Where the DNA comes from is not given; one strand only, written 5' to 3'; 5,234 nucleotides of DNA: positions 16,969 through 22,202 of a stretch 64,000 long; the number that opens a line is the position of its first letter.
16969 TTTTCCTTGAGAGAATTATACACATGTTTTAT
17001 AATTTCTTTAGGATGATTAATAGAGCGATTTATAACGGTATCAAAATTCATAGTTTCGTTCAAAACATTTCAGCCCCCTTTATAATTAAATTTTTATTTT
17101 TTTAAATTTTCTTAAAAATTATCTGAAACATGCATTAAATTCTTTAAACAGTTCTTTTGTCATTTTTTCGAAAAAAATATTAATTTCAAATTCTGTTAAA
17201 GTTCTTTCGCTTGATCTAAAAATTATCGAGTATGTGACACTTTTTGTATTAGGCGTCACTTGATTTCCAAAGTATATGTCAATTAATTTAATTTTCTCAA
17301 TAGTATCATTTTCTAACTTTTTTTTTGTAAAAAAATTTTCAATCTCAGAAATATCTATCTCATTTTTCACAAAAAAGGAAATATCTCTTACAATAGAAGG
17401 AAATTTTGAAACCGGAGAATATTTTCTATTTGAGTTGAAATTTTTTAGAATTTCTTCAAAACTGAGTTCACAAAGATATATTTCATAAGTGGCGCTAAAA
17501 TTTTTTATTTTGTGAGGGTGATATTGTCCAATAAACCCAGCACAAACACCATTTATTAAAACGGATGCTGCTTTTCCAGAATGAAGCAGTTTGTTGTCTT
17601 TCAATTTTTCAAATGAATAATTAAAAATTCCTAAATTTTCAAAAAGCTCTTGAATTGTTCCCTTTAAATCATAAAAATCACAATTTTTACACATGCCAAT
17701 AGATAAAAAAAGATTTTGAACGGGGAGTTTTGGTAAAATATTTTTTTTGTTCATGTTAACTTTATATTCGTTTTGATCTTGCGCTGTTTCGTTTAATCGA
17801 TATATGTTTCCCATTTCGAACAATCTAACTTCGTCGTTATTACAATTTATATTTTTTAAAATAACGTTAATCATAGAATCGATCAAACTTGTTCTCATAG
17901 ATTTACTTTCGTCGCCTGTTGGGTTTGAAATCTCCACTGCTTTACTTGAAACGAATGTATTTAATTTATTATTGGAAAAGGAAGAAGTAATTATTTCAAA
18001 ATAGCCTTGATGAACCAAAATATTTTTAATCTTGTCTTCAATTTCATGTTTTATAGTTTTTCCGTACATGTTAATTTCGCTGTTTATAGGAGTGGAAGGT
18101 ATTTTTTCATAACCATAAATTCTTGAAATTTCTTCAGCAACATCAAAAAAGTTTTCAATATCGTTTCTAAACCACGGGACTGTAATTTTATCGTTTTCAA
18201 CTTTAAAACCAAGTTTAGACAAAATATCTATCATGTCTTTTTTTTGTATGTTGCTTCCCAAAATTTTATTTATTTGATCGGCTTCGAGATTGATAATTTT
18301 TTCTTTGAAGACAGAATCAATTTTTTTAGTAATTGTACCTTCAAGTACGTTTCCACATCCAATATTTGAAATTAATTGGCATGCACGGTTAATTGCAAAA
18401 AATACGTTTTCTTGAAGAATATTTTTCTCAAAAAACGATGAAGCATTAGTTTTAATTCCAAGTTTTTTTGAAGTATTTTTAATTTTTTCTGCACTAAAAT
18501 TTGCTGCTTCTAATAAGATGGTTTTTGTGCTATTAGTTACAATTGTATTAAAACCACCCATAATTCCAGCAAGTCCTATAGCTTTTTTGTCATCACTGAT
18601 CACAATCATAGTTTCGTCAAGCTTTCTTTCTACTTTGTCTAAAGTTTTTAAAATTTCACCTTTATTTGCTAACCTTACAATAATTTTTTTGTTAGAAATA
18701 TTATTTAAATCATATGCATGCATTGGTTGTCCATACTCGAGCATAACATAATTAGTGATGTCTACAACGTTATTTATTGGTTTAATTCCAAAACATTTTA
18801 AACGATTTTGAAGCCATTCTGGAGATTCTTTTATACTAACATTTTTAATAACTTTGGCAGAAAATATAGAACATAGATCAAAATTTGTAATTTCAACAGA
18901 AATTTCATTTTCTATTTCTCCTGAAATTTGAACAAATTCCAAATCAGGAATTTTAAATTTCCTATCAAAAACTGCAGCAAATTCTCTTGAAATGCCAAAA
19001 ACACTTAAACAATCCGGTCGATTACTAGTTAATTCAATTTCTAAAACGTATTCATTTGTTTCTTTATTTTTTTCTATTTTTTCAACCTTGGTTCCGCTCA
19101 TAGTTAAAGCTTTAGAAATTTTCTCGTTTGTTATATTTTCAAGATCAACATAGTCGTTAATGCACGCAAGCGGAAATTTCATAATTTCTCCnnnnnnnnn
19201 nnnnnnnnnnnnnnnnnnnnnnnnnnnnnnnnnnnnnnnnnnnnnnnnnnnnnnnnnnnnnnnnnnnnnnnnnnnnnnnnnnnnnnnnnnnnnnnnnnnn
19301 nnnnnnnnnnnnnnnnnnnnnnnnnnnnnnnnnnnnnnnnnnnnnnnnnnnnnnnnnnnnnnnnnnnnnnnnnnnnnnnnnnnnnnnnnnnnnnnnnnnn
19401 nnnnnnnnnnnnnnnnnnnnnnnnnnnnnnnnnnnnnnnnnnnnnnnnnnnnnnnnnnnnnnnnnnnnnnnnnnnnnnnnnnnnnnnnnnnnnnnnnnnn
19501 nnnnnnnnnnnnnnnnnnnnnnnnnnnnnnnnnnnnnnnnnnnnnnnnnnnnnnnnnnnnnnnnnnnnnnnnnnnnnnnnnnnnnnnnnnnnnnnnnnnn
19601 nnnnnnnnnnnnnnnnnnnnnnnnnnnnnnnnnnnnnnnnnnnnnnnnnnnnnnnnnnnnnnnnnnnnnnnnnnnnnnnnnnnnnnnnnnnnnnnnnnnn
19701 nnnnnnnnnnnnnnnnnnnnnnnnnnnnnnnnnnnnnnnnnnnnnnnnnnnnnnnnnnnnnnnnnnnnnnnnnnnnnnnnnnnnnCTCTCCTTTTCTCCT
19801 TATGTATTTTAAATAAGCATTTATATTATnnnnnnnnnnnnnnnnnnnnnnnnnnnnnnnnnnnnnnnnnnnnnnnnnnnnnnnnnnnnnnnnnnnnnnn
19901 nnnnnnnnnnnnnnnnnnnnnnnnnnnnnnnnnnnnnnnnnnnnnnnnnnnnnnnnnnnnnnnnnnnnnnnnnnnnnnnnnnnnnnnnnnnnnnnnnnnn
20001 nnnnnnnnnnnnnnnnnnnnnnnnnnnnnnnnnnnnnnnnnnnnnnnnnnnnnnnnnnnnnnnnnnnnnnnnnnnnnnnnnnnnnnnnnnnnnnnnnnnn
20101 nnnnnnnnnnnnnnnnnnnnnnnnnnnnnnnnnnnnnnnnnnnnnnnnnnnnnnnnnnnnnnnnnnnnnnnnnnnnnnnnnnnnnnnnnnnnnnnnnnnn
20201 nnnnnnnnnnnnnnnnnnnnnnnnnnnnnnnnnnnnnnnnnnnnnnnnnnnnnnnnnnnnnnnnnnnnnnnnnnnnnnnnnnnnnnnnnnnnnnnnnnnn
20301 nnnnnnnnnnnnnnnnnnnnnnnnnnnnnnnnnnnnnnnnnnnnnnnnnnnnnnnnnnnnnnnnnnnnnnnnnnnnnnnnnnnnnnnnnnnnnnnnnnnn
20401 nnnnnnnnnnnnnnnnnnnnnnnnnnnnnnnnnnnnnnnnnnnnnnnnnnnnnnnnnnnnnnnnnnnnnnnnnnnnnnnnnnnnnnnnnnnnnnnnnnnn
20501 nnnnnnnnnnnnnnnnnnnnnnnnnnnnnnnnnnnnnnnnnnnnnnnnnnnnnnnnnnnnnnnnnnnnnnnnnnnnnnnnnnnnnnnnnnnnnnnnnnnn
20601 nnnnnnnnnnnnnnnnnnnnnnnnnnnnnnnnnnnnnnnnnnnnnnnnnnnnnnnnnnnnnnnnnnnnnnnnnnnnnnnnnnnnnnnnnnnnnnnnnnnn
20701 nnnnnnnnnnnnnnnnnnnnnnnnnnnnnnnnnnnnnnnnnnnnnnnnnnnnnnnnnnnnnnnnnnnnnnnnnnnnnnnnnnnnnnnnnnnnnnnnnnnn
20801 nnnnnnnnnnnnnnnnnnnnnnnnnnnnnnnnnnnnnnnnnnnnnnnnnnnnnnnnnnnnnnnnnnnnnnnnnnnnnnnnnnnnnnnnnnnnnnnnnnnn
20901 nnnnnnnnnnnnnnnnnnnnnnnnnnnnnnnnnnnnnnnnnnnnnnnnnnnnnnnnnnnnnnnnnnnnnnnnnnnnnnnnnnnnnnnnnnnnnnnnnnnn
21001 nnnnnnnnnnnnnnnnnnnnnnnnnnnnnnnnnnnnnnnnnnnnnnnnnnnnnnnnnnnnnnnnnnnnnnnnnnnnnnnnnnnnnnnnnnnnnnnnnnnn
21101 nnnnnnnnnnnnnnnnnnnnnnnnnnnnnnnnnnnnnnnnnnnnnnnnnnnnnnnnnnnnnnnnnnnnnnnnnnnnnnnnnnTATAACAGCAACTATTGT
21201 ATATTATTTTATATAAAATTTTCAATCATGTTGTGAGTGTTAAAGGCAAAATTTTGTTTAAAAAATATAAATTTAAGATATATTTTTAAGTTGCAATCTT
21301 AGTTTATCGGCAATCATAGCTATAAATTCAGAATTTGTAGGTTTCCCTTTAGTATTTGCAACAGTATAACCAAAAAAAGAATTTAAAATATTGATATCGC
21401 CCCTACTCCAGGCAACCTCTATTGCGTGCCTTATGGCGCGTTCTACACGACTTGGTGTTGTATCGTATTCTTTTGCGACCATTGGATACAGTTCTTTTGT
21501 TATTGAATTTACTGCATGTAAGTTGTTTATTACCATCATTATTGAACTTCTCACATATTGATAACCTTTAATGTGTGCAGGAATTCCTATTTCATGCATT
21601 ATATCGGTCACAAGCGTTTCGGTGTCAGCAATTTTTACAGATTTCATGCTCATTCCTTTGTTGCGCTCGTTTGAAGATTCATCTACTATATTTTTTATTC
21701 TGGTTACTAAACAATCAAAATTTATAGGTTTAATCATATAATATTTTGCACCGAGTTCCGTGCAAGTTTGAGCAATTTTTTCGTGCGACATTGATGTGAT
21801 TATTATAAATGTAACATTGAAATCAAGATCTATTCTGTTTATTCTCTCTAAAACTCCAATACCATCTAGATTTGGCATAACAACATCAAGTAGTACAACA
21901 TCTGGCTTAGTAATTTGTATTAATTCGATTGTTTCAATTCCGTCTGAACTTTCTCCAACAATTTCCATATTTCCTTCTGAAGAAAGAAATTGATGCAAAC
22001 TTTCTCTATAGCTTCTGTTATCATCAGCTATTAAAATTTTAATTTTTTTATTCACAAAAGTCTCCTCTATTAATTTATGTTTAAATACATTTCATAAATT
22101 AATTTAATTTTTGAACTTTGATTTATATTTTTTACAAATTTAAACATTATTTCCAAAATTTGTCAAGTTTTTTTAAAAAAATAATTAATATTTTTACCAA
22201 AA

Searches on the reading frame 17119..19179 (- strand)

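Call 61: search_protein_families(library=pfam, proteins=[window:17119-19179:-], max_evalue=0.00001)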
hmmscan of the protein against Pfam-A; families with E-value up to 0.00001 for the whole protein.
window:17119-19179:- (686 aa): 4 families
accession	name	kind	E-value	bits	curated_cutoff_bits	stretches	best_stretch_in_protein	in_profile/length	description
PF03483.22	B3_4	-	1.5e-64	217.2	29.3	1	103-273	2-172/174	B3/4 domain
PF17759.6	tRNA_synthFbeta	-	1.3e-45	155.9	22.4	1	360-574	1-214/214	Phenylalanyl tRNA synthetase beta chain CLM domain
PF03147.19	FDX-ACB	-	2.3e-23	82.9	31.1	1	591-686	1-94/94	Ferredoxin-fold anticodon binding domain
PF03484.21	B5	-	8.4e-21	74.4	28.6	1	296-357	1-67/67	tRNA synthetase B5 domain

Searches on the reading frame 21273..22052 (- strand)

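Call 62: search_protein_families(library=pfam, proteins=[window:21273-22052:-], max_evalue=0.00001)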
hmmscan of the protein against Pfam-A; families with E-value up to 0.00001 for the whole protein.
window:21273-22052:- (259 aa): 2 families
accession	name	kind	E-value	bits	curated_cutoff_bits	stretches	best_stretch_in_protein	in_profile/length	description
PF08769.17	Spo0A_C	-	4.6e-45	152.3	25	1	148-251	1-104/104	Sporulation initiation factor Spo0A C terminal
PF00072.30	Response_reg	-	5.3e-23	81.8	30.2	1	6-120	1-111/111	Response regulator receiver domain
